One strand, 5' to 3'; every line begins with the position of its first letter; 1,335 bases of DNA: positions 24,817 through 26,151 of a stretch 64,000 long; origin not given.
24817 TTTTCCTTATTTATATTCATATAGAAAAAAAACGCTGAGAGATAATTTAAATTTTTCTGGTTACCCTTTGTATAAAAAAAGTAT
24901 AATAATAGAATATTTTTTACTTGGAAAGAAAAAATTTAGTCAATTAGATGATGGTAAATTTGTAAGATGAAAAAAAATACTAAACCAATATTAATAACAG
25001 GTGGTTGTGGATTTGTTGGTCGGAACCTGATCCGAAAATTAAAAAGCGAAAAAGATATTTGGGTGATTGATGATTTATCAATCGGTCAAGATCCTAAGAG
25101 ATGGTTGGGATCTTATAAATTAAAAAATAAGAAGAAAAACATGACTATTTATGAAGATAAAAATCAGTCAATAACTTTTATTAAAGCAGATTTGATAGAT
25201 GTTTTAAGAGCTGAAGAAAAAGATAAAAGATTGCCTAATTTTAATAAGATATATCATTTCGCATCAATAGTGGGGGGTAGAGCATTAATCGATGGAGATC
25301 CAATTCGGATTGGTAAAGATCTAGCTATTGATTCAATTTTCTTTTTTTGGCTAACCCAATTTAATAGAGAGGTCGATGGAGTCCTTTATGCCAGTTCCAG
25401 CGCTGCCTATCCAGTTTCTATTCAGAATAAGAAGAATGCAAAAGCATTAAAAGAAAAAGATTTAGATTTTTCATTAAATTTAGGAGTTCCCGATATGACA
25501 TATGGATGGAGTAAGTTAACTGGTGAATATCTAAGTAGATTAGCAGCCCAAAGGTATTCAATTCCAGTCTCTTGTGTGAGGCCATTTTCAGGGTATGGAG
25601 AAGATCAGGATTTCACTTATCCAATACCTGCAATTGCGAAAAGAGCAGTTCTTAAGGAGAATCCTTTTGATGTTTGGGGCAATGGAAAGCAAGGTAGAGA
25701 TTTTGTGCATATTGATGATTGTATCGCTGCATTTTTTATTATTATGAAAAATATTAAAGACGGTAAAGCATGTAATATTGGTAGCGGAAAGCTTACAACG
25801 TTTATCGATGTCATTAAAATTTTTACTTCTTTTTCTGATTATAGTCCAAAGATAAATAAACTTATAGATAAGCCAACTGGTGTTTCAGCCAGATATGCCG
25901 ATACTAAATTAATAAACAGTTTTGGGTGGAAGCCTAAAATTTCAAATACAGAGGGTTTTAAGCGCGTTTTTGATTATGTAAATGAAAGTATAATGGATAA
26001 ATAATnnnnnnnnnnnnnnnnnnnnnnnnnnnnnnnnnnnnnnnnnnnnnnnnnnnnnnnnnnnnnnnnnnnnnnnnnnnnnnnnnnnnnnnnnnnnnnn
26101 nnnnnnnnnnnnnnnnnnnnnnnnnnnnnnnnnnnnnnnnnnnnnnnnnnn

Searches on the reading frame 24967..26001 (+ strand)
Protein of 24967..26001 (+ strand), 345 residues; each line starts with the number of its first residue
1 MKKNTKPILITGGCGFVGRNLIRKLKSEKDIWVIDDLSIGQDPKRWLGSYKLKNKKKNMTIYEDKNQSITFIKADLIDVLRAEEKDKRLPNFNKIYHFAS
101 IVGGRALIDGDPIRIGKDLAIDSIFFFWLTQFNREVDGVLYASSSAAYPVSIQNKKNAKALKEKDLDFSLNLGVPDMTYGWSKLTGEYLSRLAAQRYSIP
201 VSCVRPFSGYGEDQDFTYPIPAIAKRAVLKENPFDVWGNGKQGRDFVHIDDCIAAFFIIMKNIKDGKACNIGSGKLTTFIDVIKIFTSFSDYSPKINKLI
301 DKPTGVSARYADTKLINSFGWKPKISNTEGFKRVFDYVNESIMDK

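Call 10: search_protein_families(library=pfam, proteins=[window:24967-26001:+], max_evalue=0.00001)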
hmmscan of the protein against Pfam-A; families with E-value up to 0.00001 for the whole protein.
window:24967-26001:+ (345 aa): 3 families
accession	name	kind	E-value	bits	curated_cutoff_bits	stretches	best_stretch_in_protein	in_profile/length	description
PF01370.27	Epimerase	-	2.7e-28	99.4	20.9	1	8-272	1-240/240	NAD dependent epimerase/dehydratase family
PF16363.11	GDP_Man_Dehyd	-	1.5e-17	64.5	27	1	175-333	149-331/332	GDP-mannose 4,6 dehydratase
PF07993.18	NAD_binding_4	-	8.2e-07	28.9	20.1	0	140-206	133-204/258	Male sterility protein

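Call 13: search_solved_structures(query=window:24967-26001:+, max_evalue=1e-10)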
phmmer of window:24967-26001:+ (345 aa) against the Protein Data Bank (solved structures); distinct sequences matched with E-value up to 1e-10: 22.
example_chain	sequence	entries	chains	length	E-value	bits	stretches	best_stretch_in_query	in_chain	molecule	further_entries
6zl6_A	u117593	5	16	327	1.3e-21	80.7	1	8-340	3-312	Epimerase domain-containing protein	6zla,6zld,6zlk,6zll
6zlj_A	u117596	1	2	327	4.5e-21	78.9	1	8-340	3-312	Epimerase domain-containing protein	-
4zrm_A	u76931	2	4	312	1.8e-17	67.1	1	175-341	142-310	UDP-glucose 4-epimerase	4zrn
1orr_A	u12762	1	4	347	2.1e-17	66.8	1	8-340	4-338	CDP-tyvelose-2-epimerase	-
2c5e_A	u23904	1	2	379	1.8e-16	63.7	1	76-342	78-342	GDP-MANNOSE-3', 5'-EPIMERASE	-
2c59_A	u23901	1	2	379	2e-16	63.6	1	76-342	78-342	GDP-MANNOSE-3', 5'-EPIMERASE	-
8sg0_A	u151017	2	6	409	3.1e-16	63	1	90-342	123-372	GDP-mannose 3,5-epimerase | GDP-mannose 3,5 epimerase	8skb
2c54_A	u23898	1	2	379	5.2e-16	62.3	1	76-342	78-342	GDP-MANNOSE-3', 5'-EPIMERASE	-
9rl0_E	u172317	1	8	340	5.3e-16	62.2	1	206-340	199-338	CDP-tyvelose 2-epimerase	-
2c5a_A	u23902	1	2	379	7.1e-16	61.8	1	76-342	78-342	GDP-MANNOSE-3', 5'-EPIMERASE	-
2hun_A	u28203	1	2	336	9.2e-16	61.5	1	174-338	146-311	336aa long hypothetical dTDP-glucose 4,6-dehydratase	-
6dnt_A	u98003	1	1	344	1.2e-15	61.1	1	5-326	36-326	NAD-dependent epimerase/dehydratase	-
8du1_A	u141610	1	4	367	1.1e-14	57.9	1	175-338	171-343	dTDP-glucose 4,6-dehydratase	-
6bwl_A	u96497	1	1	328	2.9e-14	56.5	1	8-338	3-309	Pal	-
6bi4_A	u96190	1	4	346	4.2e-14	56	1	174-337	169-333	dTDP-glucose 4,6-dehydratase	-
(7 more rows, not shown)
